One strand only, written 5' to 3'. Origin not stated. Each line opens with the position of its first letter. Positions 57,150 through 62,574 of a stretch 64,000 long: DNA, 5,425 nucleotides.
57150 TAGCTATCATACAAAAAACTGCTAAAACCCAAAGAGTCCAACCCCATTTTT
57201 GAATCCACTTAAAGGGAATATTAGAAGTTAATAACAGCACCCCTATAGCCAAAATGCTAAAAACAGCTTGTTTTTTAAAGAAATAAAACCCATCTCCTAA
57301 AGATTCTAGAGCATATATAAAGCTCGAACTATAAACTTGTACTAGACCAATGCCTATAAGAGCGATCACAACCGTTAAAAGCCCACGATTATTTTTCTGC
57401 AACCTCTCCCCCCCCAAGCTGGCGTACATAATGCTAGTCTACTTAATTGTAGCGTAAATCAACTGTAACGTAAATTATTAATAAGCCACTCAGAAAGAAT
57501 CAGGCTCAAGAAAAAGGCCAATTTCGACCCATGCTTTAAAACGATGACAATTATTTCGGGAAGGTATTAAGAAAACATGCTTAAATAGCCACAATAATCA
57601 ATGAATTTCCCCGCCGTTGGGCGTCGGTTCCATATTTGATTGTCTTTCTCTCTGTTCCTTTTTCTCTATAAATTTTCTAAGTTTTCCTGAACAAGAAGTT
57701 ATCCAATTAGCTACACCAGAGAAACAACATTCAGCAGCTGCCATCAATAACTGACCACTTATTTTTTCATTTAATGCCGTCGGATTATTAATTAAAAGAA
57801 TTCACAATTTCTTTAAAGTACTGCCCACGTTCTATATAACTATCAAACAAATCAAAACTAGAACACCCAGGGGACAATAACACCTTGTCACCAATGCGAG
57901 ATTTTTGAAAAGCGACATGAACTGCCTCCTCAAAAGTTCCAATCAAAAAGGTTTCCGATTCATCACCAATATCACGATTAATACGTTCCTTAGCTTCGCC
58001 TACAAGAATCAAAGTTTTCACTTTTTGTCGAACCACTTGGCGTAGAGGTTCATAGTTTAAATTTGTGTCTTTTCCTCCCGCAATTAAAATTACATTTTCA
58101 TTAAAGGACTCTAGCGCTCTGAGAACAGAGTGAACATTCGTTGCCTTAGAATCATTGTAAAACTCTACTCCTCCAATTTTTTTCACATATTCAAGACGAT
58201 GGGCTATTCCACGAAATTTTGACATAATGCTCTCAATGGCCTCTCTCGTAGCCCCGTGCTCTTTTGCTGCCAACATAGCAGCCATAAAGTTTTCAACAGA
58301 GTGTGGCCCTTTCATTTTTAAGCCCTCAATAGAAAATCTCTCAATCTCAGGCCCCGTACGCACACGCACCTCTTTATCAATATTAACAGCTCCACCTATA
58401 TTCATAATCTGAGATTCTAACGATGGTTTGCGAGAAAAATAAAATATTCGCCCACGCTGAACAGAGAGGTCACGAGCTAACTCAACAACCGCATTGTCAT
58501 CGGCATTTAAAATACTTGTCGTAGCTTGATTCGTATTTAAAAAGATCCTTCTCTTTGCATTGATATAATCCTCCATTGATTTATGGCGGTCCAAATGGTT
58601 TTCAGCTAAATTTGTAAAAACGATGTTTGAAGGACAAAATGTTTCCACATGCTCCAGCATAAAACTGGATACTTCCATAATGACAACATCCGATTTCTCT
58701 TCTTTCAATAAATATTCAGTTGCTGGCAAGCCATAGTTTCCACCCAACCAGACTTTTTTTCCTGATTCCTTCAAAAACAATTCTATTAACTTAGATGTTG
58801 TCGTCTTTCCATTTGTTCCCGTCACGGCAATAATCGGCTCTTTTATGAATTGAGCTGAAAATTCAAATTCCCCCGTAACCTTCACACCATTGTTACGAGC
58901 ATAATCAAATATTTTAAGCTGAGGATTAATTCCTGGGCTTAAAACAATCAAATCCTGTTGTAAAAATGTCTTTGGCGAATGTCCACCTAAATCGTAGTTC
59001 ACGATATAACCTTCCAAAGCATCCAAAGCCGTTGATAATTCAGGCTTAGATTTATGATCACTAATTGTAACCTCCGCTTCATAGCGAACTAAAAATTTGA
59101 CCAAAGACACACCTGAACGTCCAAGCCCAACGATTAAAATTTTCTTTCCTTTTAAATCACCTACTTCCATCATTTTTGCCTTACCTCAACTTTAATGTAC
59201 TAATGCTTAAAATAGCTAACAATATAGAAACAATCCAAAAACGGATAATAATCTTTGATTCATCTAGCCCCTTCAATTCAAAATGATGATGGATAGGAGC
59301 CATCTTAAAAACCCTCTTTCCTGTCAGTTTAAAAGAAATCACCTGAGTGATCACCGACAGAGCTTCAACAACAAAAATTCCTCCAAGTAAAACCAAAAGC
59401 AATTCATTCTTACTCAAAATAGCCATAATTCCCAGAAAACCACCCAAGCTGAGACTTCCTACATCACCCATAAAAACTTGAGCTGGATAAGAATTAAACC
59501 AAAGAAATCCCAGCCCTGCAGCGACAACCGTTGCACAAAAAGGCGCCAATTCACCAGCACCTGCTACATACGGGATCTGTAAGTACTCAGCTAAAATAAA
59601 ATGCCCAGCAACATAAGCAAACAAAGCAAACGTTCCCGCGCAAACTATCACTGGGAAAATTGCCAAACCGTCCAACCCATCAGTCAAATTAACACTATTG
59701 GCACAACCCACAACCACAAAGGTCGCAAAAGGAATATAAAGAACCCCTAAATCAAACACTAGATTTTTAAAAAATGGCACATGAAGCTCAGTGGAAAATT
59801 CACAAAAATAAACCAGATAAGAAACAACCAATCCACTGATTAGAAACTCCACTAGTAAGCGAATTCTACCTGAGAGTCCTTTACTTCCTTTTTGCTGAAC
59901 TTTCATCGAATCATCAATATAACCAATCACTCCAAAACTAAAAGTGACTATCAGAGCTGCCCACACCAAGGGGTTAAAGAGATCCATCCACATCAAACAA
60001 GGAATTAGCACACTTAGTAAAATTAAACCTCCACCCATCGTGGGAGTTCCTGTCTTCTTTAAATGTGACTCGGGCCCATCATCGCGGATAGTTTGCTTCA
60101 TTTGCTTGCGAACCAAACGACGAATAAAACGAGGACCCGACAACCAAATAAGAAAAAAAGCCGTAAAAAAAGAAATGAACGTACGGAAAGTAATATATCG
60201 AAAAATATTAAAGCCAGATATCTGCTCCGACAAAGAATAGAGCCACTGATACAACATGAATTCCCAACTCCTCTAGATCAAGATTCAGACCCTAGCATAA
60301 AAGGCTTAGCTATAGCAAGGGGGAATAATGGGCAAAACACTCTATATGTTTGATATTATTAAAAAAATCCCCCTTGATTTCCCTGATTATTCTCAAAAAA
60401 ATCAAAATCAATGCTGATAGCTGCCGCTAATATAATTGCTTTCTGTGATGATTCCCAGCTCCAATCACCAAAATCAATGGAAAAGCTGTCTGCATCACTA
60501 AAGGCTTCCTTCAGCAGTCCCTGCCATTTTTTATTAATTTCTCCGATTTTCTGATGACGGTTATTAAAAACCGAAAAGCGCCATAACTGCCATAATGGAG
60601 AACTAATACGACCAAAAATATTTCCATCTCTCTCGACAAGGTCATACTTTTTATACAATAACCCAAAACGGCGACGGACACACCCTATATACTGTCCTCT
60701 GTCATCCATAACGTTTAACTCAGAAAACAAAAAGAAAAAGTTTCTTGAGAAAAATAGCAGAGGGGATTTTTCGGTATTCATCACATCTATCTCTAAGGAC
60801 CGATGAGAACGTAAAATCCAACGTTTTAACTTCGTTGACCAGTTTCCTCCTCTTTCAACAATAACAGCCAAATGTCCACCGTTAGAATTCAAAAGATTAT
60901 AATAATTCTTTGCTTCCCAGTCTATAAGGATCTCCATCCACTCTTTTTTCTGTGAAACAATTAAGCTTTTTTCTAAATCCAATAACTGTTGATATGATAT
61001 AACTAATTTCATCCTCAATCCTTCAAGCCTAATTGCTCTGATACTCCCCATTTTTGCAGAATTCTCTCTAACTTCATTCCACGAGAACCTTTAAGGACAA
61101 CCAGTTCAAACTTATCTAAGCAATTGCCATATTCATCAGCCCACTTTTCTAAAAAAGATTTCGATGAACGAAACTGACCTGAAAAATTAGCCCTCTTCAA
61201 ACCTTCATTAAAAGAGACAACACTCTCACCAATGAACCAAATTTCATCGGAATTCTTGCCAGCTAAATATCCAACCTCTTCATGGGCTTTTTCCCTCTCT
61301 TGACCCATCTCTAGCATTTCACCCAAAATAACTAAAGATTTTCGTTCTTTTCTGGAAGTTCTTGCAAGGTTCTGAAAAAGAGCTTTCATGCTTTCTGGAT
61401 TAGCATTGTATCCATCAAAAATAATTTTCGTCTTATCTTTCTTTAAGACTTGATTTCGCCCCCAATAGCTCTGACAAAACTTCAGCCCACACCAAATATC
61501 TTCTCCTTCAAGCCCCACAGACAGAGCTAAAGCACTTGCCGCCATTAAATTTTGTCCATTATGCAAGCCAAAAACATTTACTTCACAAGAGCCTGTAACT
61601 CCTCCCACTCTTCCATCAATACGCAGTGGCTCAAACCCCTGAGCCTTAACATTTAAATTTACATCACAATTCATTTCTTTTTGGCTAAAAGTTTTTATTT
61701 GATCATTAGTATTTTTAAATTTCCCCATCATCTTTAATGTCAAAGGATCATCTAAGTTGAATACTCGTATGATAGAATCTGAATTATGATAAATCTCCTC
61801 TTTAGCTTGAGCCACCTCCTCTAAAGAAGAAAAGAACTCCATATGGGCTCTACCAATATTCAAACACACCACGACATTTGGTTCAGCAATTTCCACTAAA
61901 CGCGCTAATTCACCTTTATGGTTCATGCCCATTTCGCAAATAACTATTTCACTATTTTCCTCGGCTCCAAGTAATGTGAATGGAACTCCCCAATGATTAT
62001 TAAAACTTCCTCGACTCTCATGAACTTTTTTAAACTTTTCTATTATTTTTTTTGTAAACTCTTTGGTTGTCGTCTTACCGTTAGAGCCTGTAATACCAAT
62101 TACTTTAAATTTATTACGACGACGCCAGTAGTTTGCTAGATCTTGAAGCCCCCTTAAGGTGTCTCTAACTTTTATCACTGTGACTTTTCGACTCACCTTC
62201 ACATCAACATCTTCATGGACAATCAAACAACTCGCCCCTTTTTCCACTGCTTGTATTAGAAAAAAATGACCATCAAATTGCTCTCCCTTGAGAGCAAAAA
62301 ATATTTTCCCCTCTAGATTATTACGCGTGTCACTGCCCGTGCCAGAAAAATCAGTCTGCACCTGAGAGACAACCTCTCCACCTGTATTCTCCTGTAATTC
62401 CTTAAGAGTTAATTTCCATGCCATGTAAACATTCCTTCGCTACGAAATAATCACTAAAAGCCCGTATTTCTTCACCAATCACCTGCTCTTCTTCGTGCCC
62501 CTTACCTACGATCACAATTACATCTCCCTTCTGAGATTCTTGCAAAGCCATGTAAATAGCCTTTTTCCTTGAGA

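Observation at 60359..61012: Phospholipid-scramblase-family gene inserted between murF and mraY in the dcw cluster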

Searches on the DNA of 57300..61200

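Call 60: search_rna_families(source=window, start=57300, end=61200, threshold=evalue, max_evalue=1)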
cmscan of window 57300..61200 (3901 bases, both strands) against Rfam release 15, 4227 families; matches with E-value up to 1: 0.
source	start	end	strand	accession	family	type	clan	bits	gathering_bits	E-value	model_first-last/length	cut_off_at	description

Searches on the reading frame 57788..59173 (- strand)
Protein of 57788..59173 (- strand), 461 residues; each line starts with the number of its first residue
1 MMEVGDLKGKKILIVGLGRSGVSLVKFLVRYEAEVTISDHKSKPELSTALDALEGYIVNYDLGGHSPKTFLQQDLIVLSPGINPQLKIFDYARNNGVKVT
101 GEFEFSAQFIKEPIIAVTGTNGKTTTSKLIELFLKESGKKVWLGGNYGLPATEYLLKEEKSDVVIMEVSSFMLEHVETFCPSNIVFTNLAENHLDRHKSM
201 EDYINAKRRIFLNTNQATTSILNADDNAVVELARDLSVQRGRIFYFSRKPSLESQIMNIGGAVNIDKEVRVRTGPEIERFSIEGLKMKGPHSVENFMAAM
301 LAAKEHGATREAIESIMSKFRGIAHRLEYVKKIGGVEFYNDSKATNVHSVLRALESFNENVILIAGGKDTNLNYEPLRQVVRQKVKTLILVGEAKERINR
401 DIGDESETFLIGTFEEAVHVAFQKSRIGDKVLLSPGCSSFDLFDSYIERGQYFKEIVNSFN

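Call 70: search_protein_families(library=ncbifam, proteins=[window:57788-59173:-], max_evalue=1e-20)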
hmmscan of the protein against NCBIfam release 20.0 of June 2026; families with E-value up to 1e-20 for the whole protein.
window:57788-59173:- (461 aa): 10 families
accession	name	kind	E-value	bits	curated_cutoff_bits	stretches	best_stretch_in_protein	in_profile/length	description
TIGR01087.1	murD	equivalog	5e-123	411.4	211.95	1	11-458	1-440/441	UDP-N-acetylmuramoyl-L-alanine--D-glutamate ligase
NF053647.1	pMurD2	equivalog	4.2e-35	121.4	550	1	11-235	2-224/405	pseudomurein biosynthesis peptide ligase pMurD2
TIGR01082.1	murC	equivalog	1e-34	120.4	335.1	1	12-358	2-341/449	UDP-N-acetylmuramate--L-alanine ligase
NF053646.1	pMurD1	equivalog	4.5e-32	111.3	610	1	11-392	2-386/465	pseudomurein biosynthesis peptide ligase pMurD1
NF053645.1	pMurC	equivalog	3.6e-31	108.4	560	1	18-245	8-243/492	pseudomurein biosynthesis peptide ligase pMurC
NF001126.0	PRK00139.1-4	equivalog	3.7e-31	108.2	373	1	157-364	168-373/486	UDP-N-acetylmuramoyl-L-alanyl-D-glutamate--2,6-diaminopimelate ligase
NF001124.0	PRK00139.1-2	equivalog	1.2e-30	106.7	476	1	113-365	110-383/500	UDP-N-acetylmuramoyl-L-alanyl-D-glutamate--2,6-diaminopimelate ligase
NF008896.0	PRK11929.1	equivalog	1.4e-28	99.3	1023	0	156-246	175-268/965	bifunctional UDP-N-acetylmuramoyl-L-alanyl-D-glutamate--2,6-diaminopimelate ligase MurE/UDP-N-acetylmuramoyl-tripeptide--D-alanyl-D-alanine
TIGR01085.1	murE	subfamily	1.6e-27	96.6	257.3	0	156-360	151-358/472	UDP-N-acetylmuramyl-tripeptide synthetase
TIGR01143.1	murF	subfamily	1.6e-25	89.9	288.6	1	109-432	71-402/418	UDP-N-acetylmuramoyl-tripeptide--D-alanyl-D-alanine ligase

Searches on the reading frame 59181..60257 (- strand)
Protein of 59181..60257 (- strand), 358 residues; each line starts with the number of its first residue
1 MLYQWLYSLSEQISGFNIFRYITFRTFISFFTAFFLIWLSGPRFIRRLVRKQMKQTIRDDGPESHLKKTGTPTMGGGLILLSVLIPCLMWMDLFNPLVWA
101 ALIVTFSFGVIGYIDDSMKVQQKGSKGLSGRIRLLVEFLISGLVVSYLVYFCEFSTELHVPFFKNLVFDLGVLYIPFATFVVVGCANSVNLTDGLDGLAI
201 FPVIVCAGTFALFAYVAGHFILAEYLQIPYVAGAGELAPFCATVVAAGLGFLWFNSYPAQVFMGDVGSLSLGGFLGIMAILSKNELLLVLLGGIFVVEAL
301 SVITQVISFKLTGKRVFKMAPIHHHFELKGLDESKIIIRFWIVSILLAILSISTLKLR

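Call 3: search_protein_families(library=pfam, proteins=[window:59181-60257:-], max_evalue=1)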
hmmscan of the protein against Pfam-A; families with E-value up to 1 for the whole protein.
window:59181-60257:- (358 aa): 1 family
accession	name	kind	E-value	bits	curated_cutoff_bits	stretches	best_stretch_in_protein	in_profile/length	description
PF00953.26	Glycos_transf_4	-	6.3e-33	114.5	27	1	99-282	2-159/160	Glycosyl transferase family 4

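Call 70: search_protein_families(library=ncbifam, proteins=[window:59181-60257:-], max_evalue=1e-20)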
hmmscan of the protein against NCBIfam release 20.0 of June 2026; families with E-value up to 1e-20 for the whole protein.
window:59181-60257:- (358 aa): 2 families
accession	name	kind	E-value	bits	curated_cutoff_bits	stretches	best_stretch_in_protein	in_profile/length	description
TIGR00445.1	mraY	equivalog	8.2e-124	413.2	192.05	1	40-358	4-321/321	phospho-N-acetylmuramoyl-pentapeptide-transferase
NF053644.1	MraY_archaea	equivalog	6.8e-35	121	450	1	165-352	173-340/340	pseudomurein biosynthesis MraY family phospho-N-acetylmuramoyl-pentapeptide-transferase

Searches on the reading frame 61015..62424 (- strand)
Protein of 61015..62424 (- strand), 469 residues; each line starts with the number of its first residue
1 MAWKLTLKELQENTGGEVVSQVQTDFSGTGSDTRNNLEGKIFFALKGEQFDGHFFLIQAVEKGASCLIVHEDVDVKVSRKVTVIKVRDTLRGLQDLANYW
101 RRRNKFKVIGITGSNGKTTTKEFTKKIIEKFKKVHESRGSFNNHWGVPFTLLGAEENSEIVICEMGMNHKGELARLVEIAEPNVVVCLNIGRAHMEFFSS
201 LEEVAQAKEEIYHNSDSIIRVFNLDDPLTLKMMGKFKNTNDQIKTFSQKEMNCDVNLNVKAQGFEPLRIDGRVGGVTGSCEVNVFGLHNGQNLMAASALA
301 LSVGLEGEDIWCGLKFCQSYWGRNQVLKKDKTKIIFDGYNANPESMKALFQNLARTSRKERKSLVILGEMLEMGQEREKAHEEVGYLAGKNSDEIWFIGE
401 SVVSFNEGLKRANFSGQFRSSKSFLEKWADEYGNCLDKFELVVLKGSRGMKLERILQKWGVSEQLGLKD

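Call 3: search_protein_families(library=pfam, proteins=[window:61015-62424:-], max_evalue=1)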
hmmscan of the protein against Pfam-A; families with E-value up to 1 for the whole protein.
window:61015-62424:- (469 aa): 3 families
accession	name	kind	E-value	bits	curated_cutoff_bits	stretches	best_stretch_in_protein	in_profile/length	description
PF08245.18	Mur_ligase_M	-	8.9e-42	143.7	24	1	111-300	1-200/200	Mur ligase middle domain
PF02875.26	Mur_ligase_C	-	4.2e-13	50.7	28.4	1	322-401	1-78/127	Mur ligase, glutamate ligase domain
PF01225.30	Mur_ligase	-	4e-06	27.5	21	1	29-99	5-93/95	Mur ligase family, catalytic domain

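Call 11: list_cluster_members(proteins=[P0001, window:61015-62424:-, window:59181-60257:-])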
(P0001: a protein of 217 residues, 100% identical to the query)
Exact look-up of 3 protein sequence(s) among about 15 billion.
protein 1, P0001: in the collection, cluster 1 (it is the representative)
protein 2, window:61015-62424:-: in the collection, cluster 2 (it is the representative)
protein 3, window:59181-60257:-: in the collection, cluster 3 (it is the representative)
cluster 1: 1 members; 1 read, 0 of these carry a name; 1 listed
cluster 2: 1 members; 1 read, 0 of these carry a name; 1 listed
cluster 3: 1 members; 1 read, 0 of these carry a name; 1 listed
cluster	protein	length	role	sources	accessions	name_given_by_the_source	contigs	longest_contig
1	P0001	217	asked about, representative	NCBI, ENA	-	-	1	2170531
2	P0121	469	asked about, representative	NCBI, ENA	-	-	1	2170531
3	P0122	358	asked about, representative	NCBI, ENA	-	-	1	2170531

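Call 19: find_homologous_proteins(query=window:61015-62424:-, max_evalue=1e-30)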
Query window:61015-62424:- (469 aa): 7212 proteins with E <= 1e-30 among 8000 candidates; the best 120 are listed.
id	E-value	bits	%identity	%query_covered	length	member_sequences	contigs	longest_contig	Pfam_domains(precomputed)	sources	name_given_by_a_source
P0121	0.0e+0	1057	100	100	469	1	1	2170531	PF02875.27,PF08245.19,PF01225.31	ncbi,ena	-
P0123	1.4e-168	580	58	95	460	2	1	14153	PF02875.27,PF08245.19,PF01225.31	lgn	-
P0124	9.3e-136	472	49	96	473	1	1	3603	PF02875.27,PF08245.19,PF01225.31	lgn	-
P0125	1.1e-135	471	50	96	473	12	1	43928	PF02875.27,PF08245.19,PF01225.31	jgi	jgi:UDP-N-acetylmuramoyl-tripeptide--D-alanyl-D-alanine ligase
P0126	3.8e-134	466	48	96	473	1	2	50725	PF02875.27,PF08245.19,PF01225.31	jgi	-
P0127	1.7e-133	464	49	96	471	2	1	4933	PF02875.27,PF08245.19,PF01225.31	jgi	jgi:UDP-N-acetylmuramoyl-tripeptide--D-alanyl-D-alanine ligase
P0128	4.0e-132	460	46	98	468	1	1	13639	PF02875.27,PF08245.19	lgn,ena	-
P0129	5.3e-132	459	50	96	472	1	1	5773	PF02875.27,PF08245.19,PF01225.31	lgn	-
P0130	6.0e-132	459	48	96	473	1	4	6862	PF02875.27,PF08245.19,PF01225.31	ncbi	ncbi:MAG: UDP-N-acetylmuramoyl-tripeptide--D-alanyl-D-alanine ligase [Pseudobdellovibrionaceae bacte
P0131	9.1e-132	458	49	96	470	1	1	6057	PF02875.27,PF08245.19,PF01225.31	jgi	jgi:UDP-N-acetylmuramoyl-tripeptide--D-alanyl-D-alanine ligase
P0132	3.3e-131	457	48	98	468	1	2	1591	PF02875.27,PF08245.19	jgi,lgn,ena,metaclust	metaclust:\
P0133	4.7e-131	456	48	98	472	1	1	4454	PF02875.27,PF08245.19,PF01225.31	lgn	-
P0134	7.7e-131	455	47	98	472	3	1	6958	PF02875.27,PF08245.19,PF01225.31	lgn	-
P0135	8.6e-131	455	47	98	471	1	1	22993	PF02875.27,PF08245.19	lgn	-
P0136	1.3e-130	455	48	97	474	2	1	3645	PF02875.27,PF08245.19,PF01225.31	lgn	-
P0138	3.3e-130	453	47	98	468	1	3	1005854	PF02875.27,PF08245.19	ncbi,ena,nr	ncbi:MAG: UDP-N-acetylmuramoyl-tripeptide--D-alanyl-D-alanine ligase [Bdellovibrionaceae bacterium]|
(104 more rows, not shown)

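Call 20: find_encoding_contigs(protein=P0123, flank=6000, max_places=2)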
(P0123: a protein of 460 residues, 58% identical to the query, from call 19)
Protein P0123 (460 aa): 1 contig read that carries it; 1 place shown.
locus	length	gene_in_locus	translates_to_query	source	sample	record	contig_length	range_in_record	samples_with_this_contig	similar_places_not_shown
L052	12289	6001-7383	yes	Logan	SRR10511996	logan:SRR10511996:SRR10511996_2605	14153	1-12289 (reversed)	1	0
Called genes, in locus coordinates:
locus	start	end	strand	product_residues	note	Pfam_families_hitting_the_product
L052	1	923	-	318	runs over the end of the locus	-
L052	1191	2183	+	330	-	PF01795:Methyltransf_5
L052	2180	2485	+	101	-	-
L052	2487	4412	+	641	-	PF03717:PBP_dimer, PF21922:PBP_dimer_2 (faint), PF00905:Transpeptidase, PF03793:PASTA (weak)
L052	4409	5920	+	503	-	PF08245:Mur_ligase_M, PF02875:Mur_ligase_C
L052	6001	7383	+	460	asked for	PF01225:Mur_ligase, PF08245:Mur_ligase_M, PF02875:Mur_ligase_C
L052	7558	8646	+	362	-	PF00953:Glycos_transf_4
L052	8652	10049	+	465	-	PF21377:MurD_N (weak), PF21799:MurD-like_N, PF08245:Mur_ligase_M, PF02875:Mur_ligase_C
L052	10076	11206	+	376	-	PF01098:FTSW_RODA_SPOVE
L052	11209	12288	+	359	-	PF03033:Glyco_transf_28, PF04101:Glyco_tran_28_C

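Call 21: find_encoding_contigs(protein=P0125, flank=5000, max_places=2)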
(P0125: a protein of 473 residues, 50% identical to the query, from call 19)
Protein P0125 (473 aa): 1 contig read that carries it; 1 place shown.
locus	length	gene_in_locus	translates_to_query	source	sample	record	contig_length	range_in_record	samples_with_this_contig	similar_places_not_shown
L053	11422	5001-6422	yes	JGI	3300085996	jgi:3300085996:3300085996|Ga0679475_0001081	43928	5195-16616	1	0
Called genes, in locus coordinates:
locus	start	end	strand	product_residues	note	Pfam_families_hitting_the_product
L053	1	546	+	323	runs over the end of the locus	PF01795:Methyltransf_5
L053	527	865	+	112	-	-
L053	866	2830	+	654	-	PF03717:PBP_dimer, PF21922:PBP_dimer_2 (faint), PF00905:Transpeptidase, PF03793:PASTA (weak)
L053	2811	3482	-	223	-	PF02230:Abhydrolase_2, PF03959:FSH1 (faint)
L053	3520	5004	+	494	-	PF01225:Mur_ligase, PF08245:Mur_ligase_M, PF02875:Mur_ligase_C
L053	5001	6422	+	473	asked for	PF01225:Mur_ligase (weak), PF08245:Mur_ligase_M, PF02875:Mur_ligase_C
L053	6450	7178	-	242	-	PF13645:YkuD_2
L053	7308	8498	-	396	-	PF01590:GAF, PF13185:GAF_2, PF00512:HisKA, PF02518:HATPase_c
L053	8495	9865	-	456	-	PF00072:Response_reg, PF01966:HD, PF13487:HD_5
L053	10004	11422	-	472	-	-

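Call 22: find_encoding_contigs(protein=P0138, flank=5000, max_places=2)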
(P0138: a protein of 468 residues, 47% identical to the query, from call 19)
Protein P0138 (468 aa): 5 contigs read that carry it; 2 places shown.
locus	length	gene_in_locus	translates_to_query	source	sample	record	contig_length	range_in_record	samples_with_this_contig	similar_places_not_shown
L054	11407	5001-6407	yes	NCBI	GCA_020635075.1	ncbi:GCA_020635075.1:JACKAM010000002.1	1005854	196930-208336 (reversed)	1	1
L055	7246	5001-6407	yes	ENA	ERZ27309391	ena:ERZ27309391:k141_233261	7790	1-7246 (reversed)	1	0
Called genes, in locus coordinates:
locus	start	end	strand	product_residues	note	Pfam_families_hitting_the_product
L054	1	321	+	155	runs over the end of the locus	PF02381:MraZ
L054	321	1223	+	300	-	PF01795:Methyltransf_5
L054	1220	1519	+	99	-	-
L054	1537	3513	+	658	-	PF03717:PBP_dimer, PF00905:Transpeptidase, PF03793:PASTA (weak)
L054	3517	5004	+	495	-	PF01225:Mur_ligase (weak), PF08245:Mur_ligase_M, PF02875:Mur_ligase_C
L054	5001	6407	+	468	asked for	PF08245:Mur_ligase_M, PF02875:Mur_ligase_C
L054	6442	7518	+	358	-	PF00953:Glycos_transf_4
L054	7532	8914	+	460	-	PF21377:MurD_N (weak), PF21799:MurD-like_N, PF08245:Mur_ligase_M, PF02875:Mur_ligase_C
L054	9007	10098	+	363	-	PF01098:FTSW_RODA_SPOVE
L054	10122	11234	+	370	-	PF03033:Glyco_transf_28, PF04101:Glyco_tran_28_C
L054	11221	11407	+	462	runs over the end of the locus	PF01225:Mur_ligase, PF08245:Mur_ligase_M, PF02875:Mur_ligase_C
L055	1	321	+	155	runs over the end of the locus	PF02381:MraZ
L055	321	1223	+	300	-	PF01795:Methyltransf_5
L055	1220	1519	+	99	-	-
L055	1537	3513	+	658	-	PF03717:PBP_dimer, PF00905:Transpeptidase, PF03793:PASTA (weak)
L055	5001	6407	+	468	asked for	PF08245:Mur_ligase_M, PF02875:Mur_ligase_C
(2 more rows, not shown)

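Call 70: search_protein_families(library=ncbifam, proteins=[window:61015-62424:-], max_evalue=1e-20)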
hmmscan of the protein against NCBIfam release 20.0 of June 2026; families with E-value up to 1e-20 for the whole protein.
window:61015-62424:- (469 aa): 11 families
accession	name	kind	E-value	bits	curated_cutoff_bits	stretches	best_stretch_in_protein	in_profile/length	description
TIGR01143.1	murF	subfamily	2e-110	369.6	288.6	1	32-457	2-416/418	UDP-N-acetylmuramoyl-tripeptide--D-alanyl-D-alanine ligase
NF008896.0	PRK11929.1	equivalog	1.9e-105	353.7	1023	1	6-459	505-956/965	bifunctional UDP-N-acetylmuramoyl-L-alanyl-D-glutamate--2,6-diaminopimelate ligase MurE/UDP-N-acetylmuramoyl-tripeptide--D-alanyl-D-alanine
NF008041.0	PRK10773.1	equivalog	8.4e-68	229.1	551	1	4-457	3-445/453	UDP-N-acetylmuramoyl-tripeptide--D-alanyl-D-alanine ligase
NF010693.0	PRK14093.1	equivalog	1.9e-67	228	544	1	6-457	8-462/479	UDP-N-acetylmuramoylalanyl-D-glutamyl-2,6-diaminopimelate--D-alanyl-D-alanine ligase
NF008897.0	PRK11930.1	equivalog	9.3e-63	212.5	804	1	5-458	3-452/822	bifunctional UDP-N-acetylmuramoyl-tripeptide:D-alanyl-D-alanine ligase/alanine racemase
NF001126.0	PRK00139.1-4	equivalog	7e-40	137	373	1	9-133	5-131/486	UDP-N-acetylmuramoyl-L-alanyl-D-glutamate--2,6-diaminopimelate ligase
TIGR01085.1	murE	subfamily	9.3e-39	133.6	257.3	0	27-133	5-112/472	UDP-N-acetylmuramyl-tripeptide synthetase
NF001124.0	PRK00139.1-2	equivalog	5.7e-34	117.7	476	0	20-133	22-136/500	UDP-N-acetylmuramoyl-L-alanyl-D-glutamate--2,6-diaminopimelate ligase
NF001123.0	PRK00139.1-1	equivalog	6.3e-27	94.4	586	0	26-131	20-132/493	UDP-N-acetylmuramoyl-L-alanyl-D-glutamate--2,6-diaminopimelate ligase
NF010628.0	PRK14022.1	equivalog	3.4e-23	82.1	536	0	20-133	29-138/483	UDP-N-acetylmuramoyl-L-alanyl-D-glutamate--L-lysine ligase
TIGR01082.1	murC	equivalog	9.5e-21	74.4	335.1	0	96-366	93-351/449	UDP-N-acetylmuramate--L-alanine ligase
